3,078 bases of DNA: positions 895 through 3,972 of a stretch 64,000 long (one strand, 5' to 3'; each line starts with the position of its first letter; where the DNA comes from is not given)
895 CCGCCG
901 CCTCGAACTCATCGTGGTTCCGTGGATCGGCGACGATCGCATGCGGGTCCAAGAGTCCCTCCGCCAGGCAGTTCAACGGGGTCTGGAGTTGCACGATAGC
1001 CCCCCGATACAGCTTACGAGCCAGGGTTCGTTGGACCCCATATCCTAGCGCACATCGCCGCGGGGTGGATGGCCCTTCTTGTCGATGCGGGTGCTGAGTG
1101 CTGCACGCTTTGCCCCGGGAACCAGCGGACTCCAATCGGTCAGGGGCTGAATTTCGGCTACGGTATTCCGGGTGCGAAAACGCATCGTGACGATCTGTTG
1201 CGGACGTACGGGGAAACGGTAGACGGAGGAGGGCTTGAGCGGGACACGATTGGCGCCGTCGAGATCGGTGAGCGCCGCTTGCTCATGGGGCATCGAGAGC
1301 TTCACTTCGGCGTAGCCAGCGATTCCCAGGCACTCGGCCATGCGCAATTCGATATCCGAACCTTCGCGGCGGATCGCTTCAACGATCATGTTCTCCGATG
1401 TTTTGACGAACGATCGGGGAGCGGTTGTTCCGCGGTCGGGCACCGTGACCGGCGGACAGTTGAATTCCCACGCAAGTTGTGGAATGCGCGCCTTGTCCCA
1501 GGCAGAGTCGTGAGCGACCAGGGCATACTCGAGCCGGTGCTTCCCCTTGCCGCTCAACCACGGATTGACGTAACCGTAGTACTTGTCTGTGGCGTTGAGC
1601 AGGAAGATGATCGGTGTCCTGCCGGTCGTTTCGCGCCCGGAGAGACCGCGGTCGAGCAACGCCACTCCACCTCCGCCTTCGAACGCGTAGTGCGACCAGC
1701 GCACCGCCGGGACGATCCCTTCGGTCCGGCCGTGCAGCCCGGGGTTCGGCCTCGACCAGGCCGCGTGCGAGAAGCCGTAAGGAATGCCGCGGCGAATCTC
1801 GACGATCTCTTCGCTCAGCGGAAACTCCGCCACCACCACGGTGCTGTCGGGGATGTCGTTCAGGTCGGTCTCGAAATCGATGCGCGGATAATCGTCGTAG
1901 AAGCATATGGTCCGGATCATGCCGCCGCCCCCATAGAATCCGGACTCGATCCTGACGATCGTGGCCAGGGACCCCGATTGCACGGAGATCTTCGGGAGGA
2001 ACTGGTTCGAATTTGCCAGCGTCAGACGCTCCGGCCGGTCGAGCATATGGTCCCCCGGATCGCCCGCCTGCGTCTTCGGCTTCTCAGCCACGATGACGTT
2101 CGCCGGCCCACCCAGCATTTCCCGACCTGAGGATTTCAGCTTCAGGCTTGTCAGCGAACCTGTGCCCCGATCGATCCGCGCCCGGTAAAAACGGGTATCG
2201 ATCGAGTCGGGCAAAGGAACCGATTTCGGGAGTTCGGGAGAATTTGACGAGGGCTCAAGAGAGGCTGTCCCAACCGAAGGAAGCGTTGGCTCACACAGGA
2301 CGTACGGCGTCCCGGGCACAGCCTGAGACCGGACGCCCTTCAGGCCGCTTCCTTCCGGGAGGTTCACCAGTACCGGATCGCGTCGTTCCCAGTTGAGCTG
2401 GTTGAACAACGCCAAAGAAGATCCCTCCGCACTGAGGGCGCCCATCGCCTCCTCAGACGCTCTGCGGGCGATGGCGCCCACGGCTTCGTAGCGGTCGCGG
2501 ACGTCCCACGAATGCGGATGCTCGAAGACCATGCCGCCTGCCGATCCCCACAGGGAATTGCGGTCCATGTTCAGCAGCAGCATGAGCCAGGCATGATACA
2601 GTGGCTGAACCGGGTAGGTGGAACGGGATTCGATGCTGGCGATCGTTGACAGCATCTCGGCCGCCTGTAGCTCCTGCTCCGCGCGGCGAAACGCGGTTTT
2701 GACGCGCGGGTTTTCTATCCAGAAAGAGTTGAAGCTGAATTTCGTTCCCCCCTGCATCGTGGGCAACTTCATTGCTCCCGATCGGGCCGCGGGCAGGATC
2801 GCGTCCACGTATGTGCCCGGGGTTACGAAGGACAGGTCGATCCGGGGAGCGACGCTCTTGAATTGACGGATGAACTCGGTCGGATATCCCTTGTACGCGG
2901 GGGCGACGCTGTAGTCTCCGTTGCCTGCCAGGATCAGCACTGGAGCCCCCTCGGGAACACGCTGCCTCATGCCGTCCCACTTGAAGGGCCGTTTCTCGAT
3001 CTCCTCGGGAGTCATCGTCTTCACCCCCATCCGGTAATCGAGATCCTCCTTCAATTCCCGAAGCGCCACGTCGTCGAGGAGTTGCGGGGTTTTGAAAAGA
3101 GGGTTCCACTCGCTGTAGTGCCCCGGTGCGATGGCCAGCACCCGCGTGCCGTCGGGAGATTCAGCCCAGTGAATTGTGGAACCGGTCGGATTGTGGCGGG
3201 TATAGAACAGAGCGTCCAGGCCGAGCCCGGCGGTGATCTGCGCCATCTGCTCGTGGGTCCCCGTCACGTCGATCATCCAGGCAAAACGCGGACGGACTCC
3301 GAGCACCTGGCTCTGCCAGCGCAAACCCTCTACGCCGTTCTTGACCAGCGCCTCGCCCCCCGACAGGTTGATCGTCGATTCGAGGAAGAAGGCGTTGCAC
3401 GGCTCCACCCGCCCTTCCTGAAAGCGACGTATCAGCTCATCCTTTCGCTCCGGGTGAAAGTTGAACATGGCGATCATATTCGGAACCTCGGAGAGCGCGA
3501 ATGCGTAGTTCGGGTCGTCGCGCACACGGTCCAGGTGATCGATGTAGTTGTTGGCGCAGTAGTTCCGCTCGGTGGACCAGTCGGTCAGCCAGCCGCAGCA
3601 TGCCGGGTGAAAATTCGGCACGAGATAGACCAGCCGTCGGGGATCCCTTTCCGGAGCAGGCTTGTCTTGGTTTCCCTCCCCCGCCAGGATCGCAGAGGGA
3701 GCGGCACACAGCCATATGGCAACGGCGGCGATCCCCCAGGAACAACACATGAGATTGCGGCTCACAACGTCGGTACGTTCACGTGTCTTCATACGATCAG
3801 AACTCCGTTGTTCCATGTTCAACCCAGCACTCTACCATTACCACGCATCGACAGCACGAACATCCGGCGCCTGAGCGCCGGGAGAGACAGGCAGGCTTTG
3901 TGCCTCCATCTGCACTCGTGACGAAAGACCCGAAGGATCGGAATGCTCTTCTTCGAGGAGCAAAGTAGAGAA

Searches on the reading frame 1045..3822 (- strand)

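Call 44: search_protein_families(library=pfam, proteins=[window:1045-3822:-], max_evalue=0.001)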
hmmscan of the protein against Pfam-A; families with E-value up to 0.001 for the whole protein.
window:1045-3822:- (925 aa): 3 families
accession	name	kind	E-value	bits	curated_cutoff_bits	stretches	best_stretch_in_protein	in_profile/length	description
PF01074.27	Glyco_hydro_38N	-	1.9e-22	80.4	25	1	65-343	2-256/270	Glycosyl hydrolases family 38 N-terminal domain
PF07748.19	Glyco_hydro_38C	-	4.8e-05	24.1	25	1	541-729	1-183/206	Glycosyl hydrolases family 38 C-terminal domain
PF09261.16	Alpha-mann_mid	-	0.00065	20.2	31.1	0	372-434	11-72/96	Alpha mannosidase middle domain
